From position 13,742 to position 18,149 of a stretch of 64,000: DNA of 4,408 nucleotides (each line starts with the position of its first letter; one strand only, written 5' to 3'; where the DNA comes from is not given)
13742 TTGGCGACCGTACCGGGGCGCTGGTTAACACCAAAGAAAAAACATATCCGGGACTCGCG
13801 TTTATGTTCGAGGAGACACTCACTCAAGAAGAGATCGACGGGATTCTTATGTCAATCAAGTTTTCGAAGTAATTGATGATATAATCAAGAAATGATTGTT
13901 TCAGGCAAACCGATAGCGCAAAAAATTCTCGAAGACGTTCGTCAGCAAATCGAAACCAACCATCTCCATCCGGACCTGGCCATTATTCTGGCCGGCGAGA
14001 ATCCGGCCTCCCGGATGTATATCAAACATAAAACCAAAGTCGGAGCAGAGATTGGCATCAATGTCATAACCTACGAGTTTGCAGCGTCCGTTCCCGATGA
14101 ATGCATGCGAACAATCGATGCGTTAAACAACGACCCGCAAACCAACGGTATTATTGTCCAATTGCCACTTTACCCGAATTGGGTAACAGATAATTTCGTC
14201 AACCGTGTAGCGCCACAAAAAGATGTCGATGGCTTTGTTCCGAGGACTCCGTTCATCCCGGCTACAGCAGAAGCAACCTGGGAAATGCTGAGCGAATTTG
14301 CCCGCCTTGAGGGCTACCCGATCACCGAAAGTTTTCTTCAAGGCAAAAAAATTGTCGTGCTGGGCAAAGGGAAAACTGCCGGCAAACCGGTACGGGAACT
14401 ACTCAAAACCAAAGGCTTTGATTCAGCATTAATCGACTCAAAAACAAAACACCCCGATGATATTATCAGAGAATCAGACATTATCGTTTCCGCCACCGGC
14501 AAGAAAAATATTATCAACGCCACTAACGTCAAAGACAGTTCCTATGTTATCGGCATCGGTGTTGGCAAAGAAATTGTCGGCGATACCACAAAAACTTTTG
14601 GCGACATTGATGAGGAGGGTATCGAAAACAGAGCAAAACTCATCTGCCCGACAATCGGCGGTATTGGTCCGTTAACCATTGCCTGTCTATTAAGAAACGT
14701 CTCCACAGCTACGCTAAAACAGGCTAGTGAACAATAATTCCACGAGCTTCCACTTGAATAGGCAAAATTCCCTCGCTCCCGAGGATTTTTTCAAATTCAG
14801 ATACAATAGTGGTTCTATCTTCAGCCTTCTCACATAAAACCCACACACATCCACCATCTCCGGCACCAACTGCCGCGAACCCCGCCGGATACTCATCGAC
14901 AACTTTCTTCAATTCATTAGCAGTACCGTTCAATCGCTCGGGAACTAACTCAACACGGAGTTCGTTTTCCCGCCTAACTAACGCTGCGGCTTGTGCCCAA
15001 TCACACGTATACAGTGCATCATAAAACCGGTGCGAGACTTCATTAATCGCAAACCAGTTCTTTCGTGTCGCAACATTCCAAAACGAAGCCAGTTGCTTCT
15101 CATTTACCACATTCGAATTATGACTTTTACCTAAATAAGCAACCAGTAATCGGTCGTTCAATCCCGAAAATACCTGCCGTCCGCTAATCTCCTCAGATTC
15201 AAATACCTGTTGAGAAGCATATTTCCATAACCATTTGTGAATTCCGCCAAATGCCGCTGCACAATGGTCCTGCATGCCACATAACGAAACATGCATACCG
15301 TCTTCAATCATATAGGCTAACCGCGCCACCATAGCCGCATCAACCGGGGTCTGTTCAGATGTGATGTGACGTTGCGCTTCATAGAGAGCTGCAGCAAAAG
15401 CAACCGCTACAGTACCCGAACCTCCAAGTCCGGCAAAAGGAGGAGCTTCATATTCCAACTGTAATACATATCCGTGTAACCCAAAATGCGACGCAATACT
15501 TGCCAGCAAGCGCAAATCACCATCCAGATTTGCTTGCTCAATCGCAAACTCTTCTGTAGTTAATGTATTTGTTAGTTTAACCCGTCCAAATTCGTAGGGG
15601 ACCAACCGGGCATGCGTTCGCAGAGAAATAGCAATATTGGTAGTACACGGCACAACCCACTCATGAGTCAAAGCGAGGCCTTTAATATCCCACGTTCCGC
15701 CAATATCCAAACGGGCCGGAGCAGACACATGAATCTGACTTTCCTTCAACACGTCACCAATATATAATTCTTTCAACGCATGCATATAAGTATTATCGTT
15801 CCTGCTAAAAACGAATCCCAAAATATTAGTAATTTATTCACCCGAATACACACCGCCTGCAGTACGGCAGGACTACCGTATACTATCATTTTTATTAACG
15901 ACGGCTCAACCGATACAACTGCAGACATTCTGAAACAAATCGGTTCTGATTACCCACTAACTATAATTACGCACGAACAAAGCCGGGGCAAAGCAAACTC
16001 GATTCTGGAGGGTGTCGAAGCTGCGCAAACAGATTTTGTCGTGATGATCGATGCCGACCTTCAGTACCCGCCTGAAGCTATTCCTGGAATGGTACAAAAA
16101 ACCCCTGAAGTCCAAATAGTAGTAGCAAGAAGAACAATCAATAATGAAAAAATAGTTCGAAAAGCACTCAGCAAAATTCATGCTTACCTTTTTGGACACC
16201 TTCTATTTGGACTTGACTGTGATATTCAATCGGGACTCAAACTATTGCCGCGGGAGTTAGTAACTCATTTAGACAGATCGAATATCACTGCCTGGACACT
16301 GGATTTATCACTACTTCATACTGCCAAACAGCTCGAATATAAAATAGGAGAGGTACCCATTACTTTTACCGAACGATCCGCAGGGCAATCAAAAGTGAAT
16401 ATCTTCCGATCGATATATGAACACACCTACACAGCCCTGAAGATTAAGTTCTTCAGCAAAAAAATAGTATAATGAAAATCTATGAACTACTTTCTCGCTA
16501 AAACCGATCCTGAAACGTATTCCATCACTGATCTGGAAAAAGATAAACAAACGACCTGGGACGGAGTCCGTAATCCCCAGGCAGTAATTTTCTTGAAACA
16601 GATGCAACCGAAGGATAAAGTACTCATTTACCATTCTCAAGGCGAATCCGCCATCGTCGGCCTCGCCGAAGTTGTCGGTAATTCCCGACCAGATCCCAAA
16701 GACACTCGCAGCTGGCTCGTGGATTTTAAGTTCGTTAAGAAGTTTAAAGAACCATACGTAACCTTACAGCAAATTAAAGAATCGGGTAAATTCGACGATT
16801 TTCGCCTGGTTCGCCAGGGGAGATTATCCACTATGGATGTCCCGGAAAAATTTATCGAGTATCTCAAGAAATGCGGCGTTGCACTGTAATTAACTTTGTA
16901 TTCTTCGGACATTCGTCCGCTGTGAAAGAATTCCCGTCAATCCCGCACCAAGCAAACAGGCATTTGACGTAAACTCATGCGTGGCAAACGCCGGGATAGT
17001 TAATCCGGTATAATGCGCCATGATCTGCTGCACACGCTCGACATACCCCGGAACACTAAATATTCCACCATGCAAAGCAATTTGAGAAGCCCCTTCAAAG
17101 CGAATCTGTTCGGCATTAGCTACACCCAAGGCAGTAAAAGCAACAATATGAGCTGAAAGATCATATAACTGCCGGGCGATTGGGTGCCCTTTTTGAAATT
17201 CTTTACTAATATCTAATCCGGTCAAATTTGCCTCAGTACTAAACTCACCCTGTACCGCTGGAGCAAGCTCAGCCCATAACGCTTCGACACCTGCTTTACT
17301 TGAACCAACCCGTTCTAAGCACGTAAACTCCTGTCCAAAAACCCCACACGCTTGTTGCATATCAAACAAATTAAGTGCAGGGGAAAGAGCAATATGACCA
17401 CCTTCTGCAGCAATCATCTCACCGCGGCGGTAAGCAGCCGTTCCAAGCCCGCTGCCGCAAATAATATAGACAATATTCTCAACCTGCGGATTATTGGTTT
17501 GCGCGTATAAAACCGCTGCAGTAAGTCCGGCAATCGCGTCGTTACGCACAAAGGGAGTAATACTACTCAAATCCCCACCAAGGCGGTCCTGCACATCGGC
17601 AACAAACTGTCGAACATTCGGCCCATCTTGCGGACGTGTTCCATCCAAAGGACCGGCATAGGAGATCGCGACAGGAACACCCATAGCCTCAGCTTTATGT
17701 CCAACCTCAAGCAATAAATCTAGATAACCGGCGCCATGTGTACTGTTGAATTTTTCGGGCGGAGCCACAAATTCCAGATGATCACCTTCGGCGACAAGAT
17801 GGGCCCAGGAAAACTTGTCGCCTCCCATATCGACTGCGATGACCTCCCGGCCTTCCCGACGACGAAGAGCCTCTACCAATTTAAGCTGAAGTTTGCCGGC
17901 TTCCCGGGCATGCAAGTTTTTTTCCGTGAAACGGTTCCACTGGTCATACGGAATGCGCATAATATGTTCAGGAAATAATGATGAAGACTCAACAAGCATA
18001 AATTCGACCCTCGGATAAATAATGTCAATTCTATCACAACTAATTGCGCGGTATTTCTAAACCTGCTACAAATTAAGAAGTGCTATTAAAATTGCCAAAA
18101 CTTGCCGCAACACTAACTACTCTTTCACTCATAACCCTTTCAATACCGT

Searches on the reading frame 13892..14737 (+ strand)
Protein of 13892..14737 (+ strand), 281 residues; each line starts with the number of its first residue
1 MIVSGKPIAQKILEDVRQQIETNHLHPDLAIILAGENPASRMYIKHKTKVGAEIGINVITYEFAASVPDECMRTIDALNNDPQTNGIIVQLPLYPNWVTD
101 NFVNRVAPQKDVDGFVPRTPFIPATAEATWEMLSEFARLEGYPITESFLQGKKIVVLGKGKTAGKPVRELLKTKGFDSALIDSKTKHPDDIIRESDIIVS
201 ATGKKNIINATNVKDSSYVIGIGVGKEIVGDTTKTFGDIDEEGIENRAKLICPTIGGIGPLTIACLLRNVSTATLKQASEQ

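Call 21: search_protein_families(library=ncbifam, proteins=[window:13892-14737:+], max_evalue=0.00001)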
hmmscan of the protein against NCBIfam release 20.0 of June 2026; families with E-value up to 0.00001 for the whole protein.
window:13892-14737:+ (281 aa): 30 families (the best 25 are shown)
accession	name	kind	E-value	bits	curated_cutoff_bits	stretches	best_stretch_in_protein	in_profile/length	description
NF010786.0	PRK14189.1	subfamily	4.2e-52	177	421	1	2-278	5-282/285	bifunctional methylenetetrahydrofolate dehydrogenase/methenyltetrahydrofolate cyclohydrolase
NF010775.0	PRK14178.1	equivalog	1e-50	172.6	465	1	1-277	1-274/279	bifunctional methylenetetrahydrofolate dehydrogenase/methenyltetrahydrofolate cyclohydrolase FolD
NF010785.0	PRK14188.1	subfamily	2.8e-50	171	396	1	2-278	5-290/297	bifunctional methylenetetrahydrofolate dehydrogenase/methenyltetrahydrofolate cyclohydrolase FolD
NF008058.0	PRK10792.1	equivalog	2.6e-48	164.5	355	1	2-275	5-280/285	bifunctional methylenetetrahydrofolate dehydrogenase/methenyltetrahydrofolate cyclohydrolase FolD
NF010789.1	PRK14193.1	equivalog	3.8e-47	160.8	401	1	2-272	4-276/281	bifunctional methylenetetrahydrofolate dehydrogenase/methenyltetrahydrofolate cyclohydrolase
NF010783.0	PRK14186.1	equivalog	4.5e-47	160.6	333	1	3-278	5-286/297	bifunctional methylenetetrahydrofolate dehydrogenase/methenyltetrahydrofolate cyclohydrolase FolD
NF010787.0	PRK14191.1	equivalog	4.8e-47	160.4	423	1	2-278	3-281/285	bifunctional methylenetetrahydrofolate dehydrogenase/methenyltetrahydrofolate cyclohydrolase FolD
NF010776.0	PRK14179.1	equivalog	6.8e-45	153.4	445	1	2-278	4-282/284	bifunctional methylenetetrahydrofolate dehydrogenase/methenyltetrahydrofolate cyclohydrolase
NF010773.0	PRK14176.1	equivalog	3.1e-44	151.5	437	1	1-274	9-283/287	bifunctional 5,10-methylene-tetrahydrofolate dehydrogenase/ 5,10-methylene-tetrahydrofolate cyclohydrolase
NF010780.0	PRK14183.1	equivalog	3.2e-44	151.3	480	1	2-276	3-279/283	bifunctional 5,10-methylene-tetrahydrofolate dehydrogenase/ 5,10-methylene-tetrahydrofolate cyclohydrolase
NF010768.0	PRK14171.1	equivalog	5.7e-44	150.5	514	1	2-273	4-278/288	bifunctional methylenetetrahydrofolate dehydrogenase/methenyltetrahydrofolate cyclohydrolase FolD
NF010770.0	PRK14173.1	equivalog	6.4e-44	150.3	411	1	2-279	5-283/287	bifunctional 5,10-methylene-tetrahydrofolate dehydrogenase/ 5,10-methylene-tetrahydrofolate cyclohydrolase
NF010784.0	PRK14187.1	equivalog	2.6e-43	148.2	486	1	2-278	5-288/300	bifunctional methylenetetrahydrofolate dehydrogenase/methenyltetrahydrofolate cyclohydrolase FolD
NF010781.0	PRK14184.1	equivalog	3.1e-42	144.7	438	1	2-273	3-279/286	bifunctional 5,10-methylene-tetrahydrofolate dehydrogenase/ 5,10-methylene-tetrahydrofolate cyclohydrolase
NF010790.0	PRK14194.1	equivalog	4.9e-42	144.2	508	1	2-279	6-287/301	bifunctional methylenetetrahydrofolate dehydrogenase/methenyltetrahydrofolate cyclohydrolase FolD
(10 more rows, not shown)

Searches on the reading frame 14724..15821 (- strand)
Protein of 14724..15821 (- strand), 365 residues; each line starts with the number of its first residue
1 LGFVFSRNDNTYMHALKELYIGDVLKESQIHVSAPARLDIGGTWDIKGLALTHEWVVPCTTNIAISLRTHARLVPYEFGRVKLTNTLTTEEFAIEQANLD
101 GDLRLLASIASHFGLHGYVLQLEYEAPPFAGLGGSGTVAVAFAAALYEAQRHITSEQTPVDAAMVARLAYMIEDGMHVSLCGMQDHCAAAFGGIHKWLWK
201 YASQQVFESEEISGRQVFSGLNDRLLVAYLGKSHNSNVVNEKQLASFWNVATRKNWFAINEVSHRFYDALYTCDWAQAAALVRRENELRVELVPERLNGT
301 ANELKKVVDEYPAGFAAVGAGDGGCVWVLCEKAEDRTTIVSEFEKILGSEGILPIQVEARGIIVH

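Call 8: search_protein_families(library=pfam, proteins=[window:14724-15821:-], max_evalue=0.001)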
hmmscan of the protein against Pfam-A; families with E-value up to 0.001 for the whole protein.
window:14724-15821:- (365 aa): 1 family
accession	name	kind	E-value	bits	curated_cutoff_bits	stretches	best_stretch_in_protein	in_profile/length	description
PF00288.32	GHMP_kinases_N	-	2.3e-10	41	22.3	1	108-193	9-87/87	GHMP kinases N terminal domain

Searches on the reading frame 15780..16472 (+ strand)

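Call 8: search_protein_families(library=pfam, proteins=[window:15780-16472:+], max_evalue=0.001)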
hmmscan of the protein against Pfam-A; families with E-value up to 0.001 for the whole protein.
window:15780-16472:+ (230 aa): 5 families
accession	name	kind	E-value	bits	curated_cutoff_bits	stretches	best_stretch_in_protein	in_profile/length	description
PF00535.33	Glycos_transf_2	-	6.4e-27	95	23.3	1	4-133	1-130/168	Glycosyl transferase family 2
PF13641.12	Glyco_tranf_2_3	-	3.1e-11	44.2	27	1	3-130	3-135/230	Glycosyltransferase like family 2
PF10111.15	Glyco_tranf_2_2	-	4.3e-05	23.6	27.3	1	32-99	28-97/276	Glycosyltransferase like family 2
PF13506.12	Glyco_transf_21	-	0.00011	22.1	21.7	1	69-129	16-78/174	Glycosyl transferase family 21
PF13704.12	Glyco_tranf_2_4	-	0.00037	21.4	27.5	0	35-93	21-81/98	Glycosyl transferase family 2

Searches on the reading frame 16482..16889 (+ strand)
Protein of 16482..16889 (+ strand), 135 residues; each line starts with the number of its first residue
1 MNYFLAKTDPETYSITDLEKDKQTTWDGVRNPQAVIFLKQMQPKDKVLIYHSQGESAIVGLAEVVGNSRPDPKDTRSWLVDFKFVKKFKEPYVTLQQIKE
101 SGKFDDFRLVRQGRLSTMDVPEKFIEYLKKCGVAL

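Call 8: search_protein_families(library=pfam, proteins=[window:16482-16889:+], max_evalue=0.001)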
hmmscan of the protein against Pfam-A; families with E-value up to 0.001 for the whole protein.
window:16482-16889:+ (135 aa): 1 family
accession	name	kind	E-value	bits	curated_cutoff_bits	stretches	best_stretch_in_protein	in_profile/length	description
PF01878.24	EVE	-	3.1e-35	121.7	23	1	2-128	1-142/145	EVE domain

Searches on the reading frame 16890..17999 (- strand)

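Call 8: search_protein_families(library=pfam, proteins=[window:16890-17999:-], max_evalue=0.001)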
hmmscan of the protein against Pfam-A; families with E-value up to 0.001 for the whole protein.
window:16890-17999:- (369 aa): 1 family
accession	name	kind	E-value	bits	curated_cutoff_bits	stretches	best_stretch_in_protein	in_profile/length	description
PF00480.26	ROK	-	2.4e-13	50.7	22.9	1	54-331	2-262/294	ROK family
